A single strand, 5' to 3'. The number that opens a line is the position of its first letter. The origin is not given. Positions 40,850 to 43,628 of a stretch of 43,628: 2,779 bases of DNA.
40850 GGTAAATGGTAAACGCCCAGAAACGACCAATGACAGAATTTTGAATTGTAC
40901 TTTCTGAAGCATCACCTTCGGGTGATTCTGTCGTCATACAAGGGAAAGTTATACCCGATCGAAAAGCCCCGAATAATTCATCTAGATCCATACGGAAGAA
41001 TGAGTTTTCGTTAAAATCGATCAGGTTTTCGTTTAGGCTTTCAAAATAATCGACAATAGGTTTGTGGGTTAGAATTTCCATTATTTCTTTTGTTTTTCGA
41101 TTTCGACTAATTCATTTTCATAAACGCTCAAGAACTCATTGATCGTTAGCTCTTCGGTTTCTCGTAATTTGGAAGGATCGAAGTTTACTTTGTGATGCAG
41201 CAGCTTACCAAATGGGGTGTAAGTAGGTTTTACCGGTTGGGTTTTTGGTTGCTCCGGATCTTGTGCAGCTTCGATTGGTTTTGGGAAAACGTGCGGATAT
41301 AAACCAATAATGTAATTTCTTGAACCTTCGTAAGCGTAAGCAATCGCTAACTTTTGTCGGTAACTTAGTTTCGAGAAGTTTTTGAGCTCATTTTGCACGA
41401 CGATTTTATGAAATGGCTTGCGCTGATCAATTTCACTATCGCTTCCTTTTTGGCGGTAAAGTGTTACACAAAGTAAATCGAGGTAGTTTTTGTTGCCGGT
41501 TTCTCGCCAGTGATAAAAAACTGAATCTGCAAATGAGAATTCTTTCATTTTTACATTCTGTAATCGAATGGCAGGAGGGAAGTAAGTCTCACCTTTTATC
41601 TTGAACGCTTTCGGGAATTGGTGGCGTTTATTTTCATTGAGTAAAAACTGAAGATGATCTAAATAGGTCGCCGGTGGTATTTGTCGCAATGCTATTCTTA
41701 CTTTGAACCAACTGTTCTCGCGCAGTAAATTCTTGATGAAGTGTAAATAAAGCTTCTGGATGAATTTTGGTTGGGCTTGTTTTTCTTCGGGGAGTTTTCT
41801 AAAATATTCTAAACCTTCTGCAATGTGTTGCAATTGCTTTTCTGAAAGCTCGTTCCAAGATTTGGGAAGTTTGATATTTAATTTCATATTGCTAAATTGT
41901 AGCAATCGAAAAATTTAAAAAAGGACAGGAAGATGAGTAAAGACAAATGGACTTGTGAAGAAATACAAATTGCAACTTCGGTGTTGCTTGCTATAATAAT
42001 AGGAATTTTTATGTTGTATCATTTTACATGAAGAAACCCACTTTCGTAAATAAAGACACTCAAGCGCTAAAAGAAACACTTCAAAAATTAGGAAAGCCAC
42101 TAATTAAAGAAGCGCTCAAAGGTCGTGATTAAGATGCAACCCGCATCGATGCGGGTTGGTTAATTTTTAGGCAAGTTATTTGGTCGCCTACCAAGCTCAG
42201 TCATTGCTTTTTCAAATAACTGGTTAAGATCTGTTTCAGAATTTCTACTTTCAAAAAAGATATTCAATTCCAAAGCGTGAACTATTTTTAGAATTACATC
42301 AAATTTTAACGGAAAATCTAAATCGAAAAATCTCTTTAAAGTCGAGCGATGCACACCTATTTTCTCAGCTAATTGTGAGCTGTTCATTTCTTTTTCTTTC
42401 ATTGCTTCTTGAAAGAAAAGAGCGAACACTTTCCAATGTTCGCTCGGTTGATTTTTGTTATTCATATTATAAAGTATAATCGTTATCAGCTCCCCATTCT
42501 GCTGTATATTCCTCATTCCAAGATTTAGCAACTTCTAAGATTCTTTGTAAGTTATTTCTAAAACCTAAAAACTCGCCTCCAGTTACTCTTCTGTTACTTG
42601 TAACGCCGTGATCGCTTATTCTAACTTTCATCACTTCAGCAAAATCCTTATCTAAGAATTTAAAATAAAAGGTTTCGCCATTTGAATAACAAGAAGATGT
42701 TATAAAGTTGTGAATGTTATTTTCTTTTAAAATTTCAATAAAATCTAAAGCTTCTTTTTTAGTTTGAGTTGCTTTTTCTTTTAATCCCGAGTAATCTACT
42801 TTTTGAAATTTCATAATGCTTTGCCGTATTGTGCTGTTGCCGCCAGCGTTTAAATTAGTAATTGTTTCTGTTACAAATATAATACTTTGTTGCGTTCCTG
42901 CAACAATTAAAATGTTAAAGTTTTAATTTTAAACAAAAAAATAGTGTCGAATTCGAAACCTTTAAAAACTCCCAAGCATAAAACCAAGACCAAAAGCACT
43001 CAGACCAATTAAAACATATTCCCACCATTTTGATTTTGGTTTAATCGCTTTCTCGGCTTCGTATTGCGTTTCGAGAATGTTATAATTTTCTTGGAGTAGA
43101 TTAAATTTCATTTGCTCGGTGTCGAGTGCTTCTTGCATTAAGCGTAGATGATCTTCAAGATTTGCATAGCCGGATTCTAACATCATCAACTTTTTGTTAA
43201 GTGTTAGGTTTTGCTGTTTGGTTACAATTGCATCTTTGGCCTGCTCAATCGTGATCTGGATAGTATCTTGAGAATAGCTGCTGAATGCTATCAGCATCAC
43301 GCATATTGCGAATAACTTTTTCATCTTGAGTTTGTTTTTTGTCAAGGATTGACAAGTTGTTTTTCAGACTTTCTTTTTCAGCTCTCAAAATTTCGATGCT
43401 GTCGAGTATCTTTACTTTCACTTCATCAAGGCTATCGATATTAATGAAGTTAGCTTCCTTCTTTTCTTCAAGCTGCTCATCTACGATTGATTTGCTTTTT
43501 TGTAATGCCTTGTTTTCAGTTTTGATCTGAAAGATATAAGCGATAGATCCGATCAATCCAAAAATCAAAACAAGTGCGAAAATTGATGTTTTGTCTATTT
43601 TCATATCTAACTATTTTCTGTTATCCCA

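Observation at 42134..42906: Self-promoted small-gene plus HTH cassette between the lysis and tail modules (acr-aca-like or toxin-antitoxin-like)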

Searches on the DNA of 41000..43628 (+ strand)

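Call 6: search_dna_similar(query=window:41000-43628:+, collection=phages, mode=near, max_rows=30)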
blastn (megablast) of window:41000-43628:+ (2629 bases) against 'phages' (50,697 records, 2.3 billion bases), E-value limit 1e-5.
No match.

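Call 73: search_rna_families(source=window, start=42100, end=43100, threshold=evalue, max_evalue=10, show_alignments=3)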
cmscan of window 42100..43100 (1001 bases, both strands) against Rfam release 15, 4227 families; matches with E-value up to 10: 11.
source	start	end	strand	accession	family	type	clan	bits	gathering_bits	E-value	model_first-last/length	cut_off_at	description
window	42411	42482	-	RF02074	STnc240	Gene; sRNA;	-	26.7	55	0.16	1-77/77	no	Enterobacterial sRNA STnc240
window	42211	42293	-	RF01586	snoR09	Gene; snRNA; snoRNA; CD-box;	-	21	50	3.7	1-84/84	no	small nucleolar RNA snoR09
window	42278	42386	+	RF00313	snoZ173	Gene; snRNA; snoRNA; CD-box;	-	20.9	70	0.54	1-107/107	no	Small nucleolar RNA Z173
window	42133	42228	-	RF00512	Leu_leader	Cis-reg; leader;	-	18.6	50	0.5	1-148/148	no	Leucine operon leader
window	42383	42445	-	RF02527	SSRC38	Gene; sRNA;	-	18.3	80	1.5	1-166/166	no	Streptococcus sRNA SSRC38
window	42408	42551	-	RF00558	L20_leader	Cis-reg; leader;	-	17.4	58.7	1.6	1-127/127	no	Ribosomal protein L20 leader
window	42586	42674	-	RF00310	snoZ165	Gene; snRNA; snoRNA; CD-box;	-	17.3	90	5.2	1-92/92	no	Small nucleolar RNA Z165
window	42448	42521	-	RF01209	snR76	Gene; snRNA; snoRNA; CD-box;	CL00071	16.7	55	2.2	1-101/101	no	Small nucleolar RNA snR76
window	42367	42443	+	RF03323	mir-3613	Gene; miRNA;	-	15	91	6.9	1-86/86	no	mir-3613 microRNA precursor family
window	42137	42161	-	RF00624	P9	Gene;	-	14.7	43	3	48-73/74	no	Pseudomonas sRNA P9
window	42503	42603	+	RF02150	MESTIT1_3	Gene; lncRNA;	-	14.1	60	3.5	1-99/99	no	MEST intronic transcript 1, antisense RNA conserved region 3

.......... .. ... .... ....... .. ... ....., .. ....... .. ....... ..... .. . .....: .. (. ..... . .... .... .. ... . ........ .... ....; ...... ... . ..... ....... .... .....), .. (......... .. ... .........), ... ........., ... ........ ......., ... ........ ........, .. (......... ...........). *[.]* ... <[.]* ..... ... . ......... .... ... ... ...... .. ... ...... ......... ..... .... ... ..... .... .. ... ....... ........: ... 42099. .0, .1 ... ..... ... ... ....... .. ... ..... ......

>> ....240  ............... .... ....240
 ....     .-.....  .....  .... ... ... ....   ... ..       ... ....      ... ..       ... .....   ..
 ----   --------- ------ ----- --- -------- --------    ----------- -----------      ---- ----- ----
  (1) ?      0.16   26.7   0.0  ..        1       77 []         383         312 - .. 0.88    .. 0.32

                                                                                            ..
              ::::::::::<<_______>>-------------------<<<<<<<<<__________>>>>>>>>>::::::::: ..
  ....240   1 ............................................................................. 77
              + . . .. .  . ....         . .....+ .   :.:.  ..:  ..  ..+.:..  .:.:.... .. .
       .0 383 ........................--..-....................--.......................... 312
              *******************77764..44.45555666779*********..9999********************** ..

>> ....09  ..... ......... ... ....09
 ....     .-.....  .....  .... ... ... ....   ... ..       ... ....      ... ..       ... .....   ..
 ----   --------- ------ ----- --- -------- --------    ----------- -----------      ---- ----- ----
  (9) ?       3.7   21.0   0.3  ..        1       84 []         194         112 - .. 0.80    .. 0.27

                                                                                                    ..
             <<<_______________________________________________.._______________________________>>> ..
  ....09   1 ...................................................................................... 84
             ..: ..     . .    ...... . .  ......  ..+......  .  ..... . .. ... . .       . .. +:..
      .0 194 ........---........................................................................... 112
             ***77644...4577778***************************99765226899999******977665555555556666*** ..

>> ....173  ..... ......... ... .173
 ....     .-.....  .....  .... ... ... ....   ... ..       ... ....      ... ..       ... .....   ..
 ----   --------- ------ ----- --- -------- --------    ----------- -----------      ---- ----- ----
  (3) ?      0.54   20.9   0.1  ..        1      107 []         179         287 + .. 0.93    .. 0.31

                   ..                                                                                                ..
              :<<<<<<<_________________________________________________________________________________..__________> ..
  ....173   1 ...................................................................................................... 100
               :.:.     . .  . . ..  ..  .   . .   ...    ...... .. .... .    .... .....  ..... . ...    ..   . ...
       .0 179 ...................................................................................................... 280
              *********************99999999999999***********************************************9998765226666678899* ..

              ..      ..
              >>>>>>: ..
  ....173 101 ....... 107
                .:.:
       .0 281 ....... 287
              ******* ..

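Call 78: search_dna_similar(query=window:42812-42860:-, collection=phages, mode=distant, max_evalue=10, max_rows=40)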
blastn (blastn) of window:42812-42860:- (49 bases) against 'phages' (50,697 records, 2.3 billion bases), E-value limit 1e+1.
Records with a match: 2; places in all: 2; records where one place covers at least 80% of the query: 0.
Best place of each record, by identity: 80-90% 2.
By first word of the organism name: Escherichia 1; Bacteriophage 1.
By host as written in the record: Escherichia coli 1; - 1.
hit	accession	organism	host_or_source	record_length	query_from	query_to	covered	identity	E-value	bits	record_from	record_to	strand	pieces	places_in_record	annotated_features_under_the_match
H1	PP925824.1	Escherichia phage Chuche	Escherichia coli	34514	10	42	67%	84.8%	3e+0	35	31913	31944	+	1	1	tail fiber protein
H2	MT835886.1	Bacteriophage sp.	human fecal samples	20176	18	45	57%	89.7%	9e-1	37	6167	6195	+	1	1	record has no annotation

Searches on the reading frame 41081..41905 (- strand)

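Call 9: search_protein_families(library=phrogs, proteins=[window:41081-41905:-], max_evalue=0.01)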
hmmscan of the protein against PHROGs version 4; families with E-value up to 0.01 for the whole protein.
window:41081-41905:- (274 aa): 1 family
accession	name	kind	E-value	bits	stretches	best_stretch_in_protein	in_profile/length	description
phrog_25418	-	unknown function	0.0023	18.4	1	103-190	109-195/293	-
